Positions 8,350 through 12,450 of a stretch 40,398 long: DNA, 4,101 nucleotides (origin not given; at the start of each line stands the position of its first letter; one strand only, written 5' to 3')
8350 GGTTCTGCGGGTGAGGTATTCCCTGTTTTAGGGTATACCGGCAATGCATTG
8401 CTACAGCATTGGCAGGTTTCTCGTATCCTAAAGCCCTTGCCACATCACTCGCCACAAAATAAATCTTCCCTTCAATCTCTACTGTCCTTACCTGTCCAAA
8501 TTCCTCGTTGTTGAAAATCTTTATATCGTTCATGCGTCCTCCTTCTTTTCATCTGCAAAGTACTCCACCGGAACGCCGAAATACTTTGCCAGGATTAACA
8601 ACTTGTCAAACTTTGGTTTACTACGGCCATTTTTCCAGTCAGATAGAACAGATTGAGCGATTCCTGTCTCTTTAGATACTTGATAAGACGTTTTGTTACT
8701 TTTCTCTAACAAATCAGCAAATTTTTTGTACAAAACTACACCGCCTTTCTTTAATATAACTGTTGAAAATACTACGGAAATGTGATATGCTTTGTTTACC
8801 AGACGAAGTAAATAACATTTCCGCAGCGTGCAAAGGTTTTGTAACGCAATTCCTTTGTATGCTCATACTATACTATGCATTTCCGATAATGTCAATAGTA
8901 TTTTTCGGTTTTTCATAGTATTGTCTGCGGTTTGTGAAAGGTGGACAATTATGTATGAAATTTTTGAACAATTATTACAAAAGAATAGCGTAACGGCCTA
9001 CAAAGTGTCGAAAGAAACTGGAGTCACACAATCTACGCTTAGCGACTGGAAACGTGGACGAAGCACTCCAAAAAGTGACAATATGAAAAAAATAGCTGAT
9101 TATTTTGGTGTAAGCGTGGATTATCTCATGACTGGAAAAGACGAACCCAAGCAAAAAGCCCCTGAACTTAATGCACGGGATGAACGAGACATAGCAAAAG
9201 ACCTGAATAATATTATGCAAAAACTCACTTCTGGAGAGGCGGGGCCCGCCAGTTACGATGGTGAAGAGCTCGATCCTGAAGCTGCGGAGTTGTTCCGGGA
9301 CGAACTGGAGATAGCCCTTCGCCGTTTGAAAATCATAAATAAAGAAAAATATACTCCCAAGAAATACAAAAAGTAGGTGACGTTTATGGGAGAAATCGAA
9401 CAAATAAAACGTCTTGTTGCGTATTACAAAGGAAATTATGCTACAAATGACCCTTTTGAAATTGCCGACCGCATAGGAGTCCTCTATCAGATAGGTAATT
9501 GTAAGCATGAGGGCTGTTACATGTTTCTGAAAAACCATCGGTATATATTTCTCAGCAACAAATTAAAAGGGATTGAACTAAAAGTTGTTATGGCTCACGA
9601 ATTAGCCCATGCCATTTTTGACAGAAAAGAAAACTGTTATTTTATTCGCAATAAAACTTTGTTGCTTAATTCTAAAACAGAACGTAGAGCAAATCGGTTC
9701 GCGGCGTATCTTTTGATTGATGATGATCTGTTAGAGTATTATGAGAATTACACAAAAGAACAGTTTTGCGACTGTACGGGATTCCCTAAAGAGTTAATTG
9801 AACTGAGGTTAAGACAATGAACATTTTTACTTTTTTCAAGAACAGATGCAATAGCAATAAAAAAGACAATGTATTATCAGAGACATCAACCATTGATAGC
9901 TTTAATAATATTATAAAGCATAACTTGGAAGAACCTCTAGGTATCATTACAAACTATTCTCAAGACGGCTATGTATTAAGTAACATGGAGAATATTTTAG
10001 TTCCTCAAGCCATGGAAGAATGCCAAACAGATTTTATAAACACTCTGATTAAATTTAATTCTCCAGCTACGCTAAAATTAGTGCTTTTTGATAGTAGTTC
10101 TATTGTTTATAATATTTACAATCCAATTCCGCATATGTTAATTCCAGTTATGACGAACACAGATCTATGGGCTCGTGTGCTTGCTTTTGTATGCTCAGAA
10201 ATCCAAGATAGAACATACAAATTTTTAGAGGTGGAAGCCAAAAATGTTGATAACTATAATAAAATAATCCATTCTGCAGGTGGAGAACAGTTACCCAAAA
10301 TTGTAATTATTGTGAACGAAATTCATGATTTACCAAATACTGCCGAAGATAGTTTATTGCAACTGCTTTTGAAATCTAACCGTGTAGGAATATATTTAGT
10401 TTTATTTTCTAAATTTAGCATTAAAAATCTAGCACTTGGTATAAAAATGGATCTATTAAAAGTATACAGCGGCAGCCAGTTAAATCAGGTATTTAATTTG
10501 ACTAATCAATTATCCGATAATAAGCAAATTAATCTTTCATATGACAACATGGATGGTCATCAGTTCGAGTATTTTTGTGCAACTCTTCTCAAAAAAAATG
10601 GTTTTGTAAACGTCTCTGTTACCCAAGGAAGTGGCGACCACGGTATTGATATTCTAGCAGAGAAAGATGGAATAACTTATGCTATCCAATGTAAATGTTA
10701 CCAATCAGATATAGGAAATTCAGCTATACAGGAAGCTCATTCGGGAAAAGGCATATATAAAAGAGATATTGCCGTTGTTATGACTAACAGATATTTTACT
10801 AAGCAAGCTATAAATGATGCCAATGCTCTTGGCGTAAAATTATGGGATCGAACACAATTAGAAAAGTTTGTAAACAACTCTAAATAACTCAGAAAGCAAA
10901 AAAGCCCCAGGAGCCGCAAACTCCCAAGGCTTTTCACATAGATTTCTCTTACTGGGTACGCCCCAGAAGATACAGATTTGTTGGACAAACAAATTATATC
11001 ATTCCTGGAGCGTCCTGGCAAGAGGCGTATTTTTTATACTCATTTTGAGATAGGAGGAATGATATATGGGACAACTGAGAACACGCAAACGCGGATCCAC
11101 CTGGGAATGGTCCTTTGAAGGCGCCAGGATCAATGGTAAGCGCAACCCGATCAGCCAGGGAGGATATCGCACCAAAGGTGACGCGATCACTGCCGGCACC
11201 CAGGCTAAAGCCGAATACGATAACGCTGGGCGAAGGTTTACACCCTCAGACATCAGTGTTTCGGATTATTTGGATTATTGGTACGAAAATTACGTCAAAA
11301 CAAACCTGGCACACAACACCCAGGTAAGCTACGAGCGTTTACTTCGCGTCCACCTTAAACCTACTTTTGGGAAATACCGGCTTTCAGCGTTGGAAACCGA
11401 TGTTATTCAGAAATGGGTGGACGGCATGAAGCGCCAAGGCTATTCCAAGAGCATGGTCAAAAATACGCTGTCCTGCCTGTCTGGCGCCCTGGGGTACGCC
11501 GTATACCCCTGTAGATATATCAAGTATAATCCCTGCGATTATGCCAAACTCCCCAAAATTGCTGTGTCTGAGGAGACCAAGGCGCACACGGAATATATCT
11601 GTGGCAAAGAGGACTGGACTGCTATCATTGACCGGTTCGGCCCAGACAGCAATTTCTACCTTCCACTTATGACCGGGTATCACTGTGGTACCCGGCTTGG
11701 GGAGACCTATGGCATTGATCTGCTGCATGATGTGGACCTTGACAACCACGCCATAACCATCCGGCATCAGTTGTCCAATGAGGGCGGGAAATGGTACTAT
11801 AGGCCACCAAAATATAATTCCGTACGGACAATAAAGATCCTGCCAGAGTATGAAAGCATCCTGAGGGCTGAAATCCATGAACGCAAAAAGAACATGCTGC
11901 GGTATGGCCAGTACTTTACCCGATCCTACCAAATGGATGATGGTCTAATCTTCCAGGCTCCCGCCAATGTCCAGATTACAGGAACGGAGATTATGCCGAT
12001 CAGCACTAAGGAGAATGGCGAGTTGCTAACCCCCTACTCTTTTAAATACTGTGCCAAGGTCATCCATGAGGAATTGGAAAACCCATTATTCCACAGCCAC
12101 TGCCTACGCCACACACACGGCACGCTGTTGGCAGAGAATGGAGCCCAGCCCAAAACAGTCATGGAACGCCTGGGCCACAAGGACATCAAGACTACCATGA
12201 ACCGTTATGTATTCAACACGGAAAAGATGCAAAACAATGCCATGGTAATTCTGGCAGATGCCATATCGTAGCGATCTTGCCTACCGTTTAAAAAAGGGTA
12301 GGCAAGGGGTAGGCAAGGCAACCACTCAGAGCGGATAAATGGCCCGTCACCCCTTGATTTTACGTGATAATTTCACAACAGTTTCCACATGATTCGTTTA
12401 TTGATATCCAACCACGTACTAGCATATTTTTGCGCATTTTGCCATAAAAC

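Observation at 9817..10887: AT-rich moron between ImmA and integrase: degenerate FtsK-like domain fused to an Mrr-type PD-(D/E)xK nuclease (candidate single-gene defence/exclusion system)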

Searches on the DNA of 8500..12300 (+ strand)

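Call 8: search_dna_similar(query=window:8500-12300:+, collection=phages, mode=near)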
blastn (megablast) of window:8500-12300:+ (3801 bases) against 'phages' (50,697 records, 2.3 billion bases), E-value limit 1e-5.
No match.

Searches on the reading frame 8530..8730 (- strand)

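Call 3: search_protein_families(library=pfam, proteins=[window:8530-8730:-], max_evalue=1)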
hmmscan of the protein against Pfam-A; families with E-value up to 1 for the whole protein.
window:8530-8730:- (66 aa): 6 families
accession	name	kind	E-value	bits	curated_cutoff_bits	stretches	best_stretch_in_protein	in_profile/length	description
PF01381.28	HTH_3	-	3.2e-12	46.7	23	1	6-58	3-55/55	Helix-turn-helix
PF12844.13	HTH_19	-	1.4e-09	38.2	30.2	1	2-60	2-60/64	Helix-turn-helix domain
PF13443.12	HTH_26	-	2e-06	28.4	22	1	7-55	5-54/63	Cro/C1-type HTH DNA-binding domain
PF13560.12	HTH_31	-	0.00075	20.2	27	1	9-56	11-59/64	Helix-turn-helix domain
PF01022.26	HTH_5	-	0.037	14.3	22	1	7-30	10-33/47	Bacterial regulatory protein, arsR family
PF07022.19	Phage_CI_repr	-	0.089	13.6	22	1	17-59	17-58/65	Bacteriophage CI repressor helix-turn-helix domain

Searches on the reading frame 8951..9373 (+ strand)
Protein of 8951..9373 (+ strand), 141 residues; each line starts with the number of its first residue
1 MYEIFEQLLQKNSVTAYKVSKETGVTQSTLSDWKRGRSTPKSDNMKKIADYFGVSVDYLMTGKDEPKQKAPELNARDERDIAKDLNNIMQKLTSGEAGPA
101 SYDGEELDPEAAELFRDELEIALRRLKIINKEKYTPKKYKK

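Call 3: search_protein_families(library=pfam, proteins=[window:8951-9373:+], max_evalue=1)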
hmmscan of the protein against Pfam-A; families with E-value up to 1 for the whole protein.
window:8951-9373:+ (141 aa): 13 families
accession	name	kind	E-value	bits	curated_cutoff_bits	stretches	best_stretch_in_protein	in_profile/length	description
PF01381.28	HTH_3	-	8.3e-13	48.6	23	1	7-59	3-55/55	Helix-turn-helix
PF12844.13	HTH_19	-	4.3e-12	46.2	30.2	1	4-65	3-64/64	Helix-turn-helix domain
PF13443.12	HTH_26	-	1.5e-07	32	22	1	7-57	4-55/63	Cro/C1-type HTH DNA-binding domain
PF07022.19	Phage_CI_repr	-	2.2e-05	25.1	22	1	22-67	21-65/65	Bacteriophage CI repressor helix-turn-helix domain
PF13560.12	HTH_31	-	0.00072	20.3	27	1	14-57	15-59/64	Helix-turn-helix domain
PF13384.12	HTH_23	-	0.016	15.4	24.6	0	13-35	17-39/50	Homeodomain-like domain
PF01978.25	TrmB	-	0.024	14.9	25.6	1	3-30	12-39/68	Sugar-specific transcriptional regulator TrmB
PF04967.18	HTH_10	-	0.028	14.7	23.1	0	13-32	23-42/53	HTH DNA binding domain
PF04814.19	HNF-1_N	-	0.03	15.2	29.7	1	8-44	129-164/175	Hepatocyte nuclear factor 1 (HNF-1), N terminus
PF08279.18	HTH_11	-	0.069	13.5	25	0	3-30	4-32/55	HTH domain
PF13518.12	HTH_28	-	0.2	12.2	25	0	3-35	4-34/52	Helix-turn-helix domain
PF08667.16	BetR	-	0.22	12.1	21.6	1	35-76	44-84/148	BetR domain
PF01022.26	HTH_5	-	0.24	11.8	22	1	8-31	10-33/47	Bacterial regulatory protein, arsR family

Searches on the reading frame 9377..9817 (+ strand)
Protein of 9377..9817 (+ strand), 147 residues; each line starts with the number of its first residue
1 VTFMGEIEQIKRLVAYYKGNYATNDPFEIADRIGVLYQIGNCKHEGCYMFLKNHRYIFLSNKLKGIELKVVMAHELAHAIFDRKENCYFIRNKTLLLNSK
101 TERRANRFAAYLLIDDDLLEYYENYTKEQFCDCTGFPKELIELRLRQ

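Call 3: search_protein_families(library=pfam, proteins=[window:9377-9817:+], max_evalue=1)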
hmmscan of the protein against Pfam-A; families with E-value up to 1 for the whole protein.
window:9377-9817:+ (147 aa): 6 families
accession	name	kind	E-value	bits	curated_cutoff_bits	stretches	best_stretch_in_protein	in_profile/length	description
PF06114.19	Peptidase_M78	-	3.7e-11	43.3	22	1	53-123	27-96/123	IrrE N-terminal-like domain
PF00413.30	Peptidase_M10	-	0.015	15.6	24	1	14-80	54-120/159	Matrixin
PF20573.4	DUF6782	-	0.029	14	27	1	50-80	72-102/241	Putative metallopeptidase family (DUF6782)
PF10026.15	DUF2268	-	0.08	12.9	23.6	1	45-127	39-123/195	Predicted Zn-dependent protease (DUF2268)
PF10263.15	SprT-like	-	0.12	12.7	25.6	1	38-81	32-74/108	SprT-like family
PF01435.24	Peptidase_M48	-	0.17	12.1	20.3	1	61-79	57-76/186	Peptidase family M48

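Call 63: find_related_loci(query=window:9377-9817:+, collection=viral_contigs, flank=4500)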
Query window:9377-9817:+ (147 aa) in viral_contigs; peptide patterns used: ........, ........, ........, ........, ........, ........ (x = any residue, [..] = any of these).
124 stretches matched a pattern; 94 encode a relative of the query (tblastn E <= 1e-3); the best 80 are kept; 80 distinct loci.
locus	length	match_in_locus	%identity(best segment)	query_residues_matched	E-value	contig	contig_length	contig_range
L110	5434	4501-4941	99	1-147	2e-97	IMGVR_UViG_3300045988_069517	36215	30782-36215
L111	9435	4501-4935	94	1-145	3e-93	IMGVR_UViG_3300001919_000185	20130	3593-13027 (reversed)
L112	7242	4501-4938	82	1-146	3e-79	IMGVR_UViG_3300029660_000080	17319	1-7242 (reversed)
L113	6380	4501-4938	81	1-146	1e-78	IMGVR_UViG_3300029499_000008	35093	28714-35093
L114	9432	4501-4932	79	3-146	9e-77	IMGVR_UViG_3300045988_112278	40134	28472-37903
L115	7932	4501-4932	77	3-146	2e-75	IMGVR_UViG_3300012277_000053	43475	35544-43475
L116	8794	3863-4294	78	3-146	2e-75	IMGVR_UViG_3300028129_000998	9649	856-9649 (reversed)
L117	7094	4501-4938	77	1-146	2e-75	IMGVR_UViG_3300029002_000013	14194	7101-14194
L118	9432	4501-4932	78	3-146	6e-75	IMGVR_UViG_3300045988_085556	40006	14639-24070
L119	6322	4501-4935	71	1-145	3e-69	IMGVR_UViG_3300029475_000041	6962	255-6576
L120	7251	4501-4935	71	1-145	3e-69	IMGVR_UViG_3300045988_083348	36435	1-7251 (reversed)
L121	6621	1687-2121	71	2-146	6e-69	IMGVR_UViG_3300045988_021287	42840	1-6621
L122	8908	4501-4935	71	2-146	1e-68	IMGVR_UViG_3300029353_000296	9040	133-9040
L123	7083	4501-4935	71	2-146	1e-68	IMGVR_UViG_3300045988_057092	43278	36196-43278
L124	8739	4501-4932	71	3-146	4e-68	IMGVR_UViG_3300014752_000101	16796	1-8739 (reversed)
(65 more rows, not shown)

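Call 68: search_protein_families(library=pfam, alignment_id=A5, max_evalue=0.001)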
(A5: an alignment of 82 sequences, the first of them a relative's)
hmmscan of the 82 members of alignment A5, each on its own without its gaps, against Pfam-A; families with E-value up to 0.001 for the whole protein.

A. member 1, L111:4957-6504:+ (516 aa): 3 families
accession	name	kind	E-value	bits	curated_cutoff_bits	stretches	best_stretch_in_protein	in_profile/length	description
PF13455.12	MUG113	-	6.5e-20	71.9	22.3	1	409-485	1-72/73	Meiotically up-regulated gene 113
PF13250.11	DUF4041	-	7.8e-19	67.7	27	1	232-287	1-56/56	Domain of unknown function (DUF4041)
PF10544.15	T5orf172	-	1.9e-17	64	20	1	393-484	1-98/101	T5orf172 domain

B. families by the number of members that match (of 82 scanned): 57 families (the first 25 are shown)
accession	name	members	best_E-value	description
PF13455.12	MUG113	7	9.9e-21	Meiotically up-regulated gene 113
PF10544.15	T5orf172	7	1.2e-19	T5orf172 domain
PF05685.18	Uma2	5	3.4e-36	Putative restriction endonuclease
PF13250.11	DUF4041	5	6.7e-22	Domain of unknown function (DUF4041)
PF13248.11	Zn_ribbon_3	5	2.1e-10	zinc-ribbon domain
PF16729.10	DUF5067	4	9.9e-29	Domain of unknown function (DUF5067)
PF01473.26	Choline_bind_1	4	1.2e-15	Putative cell wall binding repeat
PF13240.11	Zn_Ribbon_1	4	4.5e-15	zinc-ribbon domain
PF12773.13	DZR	4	1.1e-09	Double zinc ribbon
PF14015.11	DUF4231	3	7.6e-26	Protein of unknown function (DUF4231)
PF08937.16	ThsB_TIR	3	1.5e-16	Thoeris protein ThsB, TIR-like domain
PF18181.6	SLATT_1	3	1.6e-13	SMODS and SLOG-associating 2TM effector domain 1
PF19127.6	Choline_bind_3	3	3.5e-10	Choline-binding repeat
PF19085.6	Choline_bind_2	3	3.3e-08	Choline-binding repeat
PF18184.6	SLATT_3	3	3e-07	SMODS and SLOG-associating 2TM effector domain 3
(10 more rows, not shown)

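Call 69: search_protein_families(library=padloc, alignment_id=A5, max_evalue=0.00001)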
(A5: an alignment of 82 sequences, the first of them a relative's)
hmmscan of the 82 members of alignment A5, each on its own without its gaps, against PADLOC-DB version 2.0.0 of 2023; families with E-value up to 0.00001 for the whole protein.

A. member 1, L111:4957-6504:+ (516 aa): 4 families
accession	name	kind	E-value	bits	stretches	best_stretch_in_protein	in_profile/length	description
PDLC03976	PD-Lambda-1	-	9.7e-126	418.5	1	116-514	73-478/491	-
PDLC03977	PD-Lambda-1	-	8.5e-116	385.7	1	107-514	60-477/496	-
PDLC05041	PDC-S57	-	2.7e-18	64.4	1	391-485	4-92/212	-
PDLC05042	PDC-S57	-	7.3e-09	33.6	1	392-486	7-99/245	-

B. families by the number of members that match (of 82 scanned): 33 families (the first 25 are shown)
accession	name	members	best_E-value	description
PDLC03976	PD-Lambda-1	7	7.3e-157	-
PDLC03977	PD-Lambda-1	7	7.8e-147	-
PDLC05041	PDC-S57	7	8.6e-20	-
PDLC05042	PDC-S57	7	5.9e-11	-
PDLC04832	PDC-S03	5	6.1e-47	-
PDLC04833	PDC-S03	5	2.7e-30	-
PDLC04834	PDC-S03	5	1.8e-28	-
PDLC04835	PDC-S03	5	4.5e-17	-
PDLC00418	ThsB1|ThsB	3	8.1e-15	TIR-like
PDLC00431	ThsB1|ThsB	3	3.1e-11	TIR-like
PDLC04962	PDC-S22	2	2.7e-123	-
PDLC02344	AbiD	2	8.3e-36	AbiD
PDLC04806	PDC-S02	2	3.8e-14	-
PDLC04819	PDC-S02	2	4.2e-09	-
PDLC04815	PDC-S02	2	4.9e-08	-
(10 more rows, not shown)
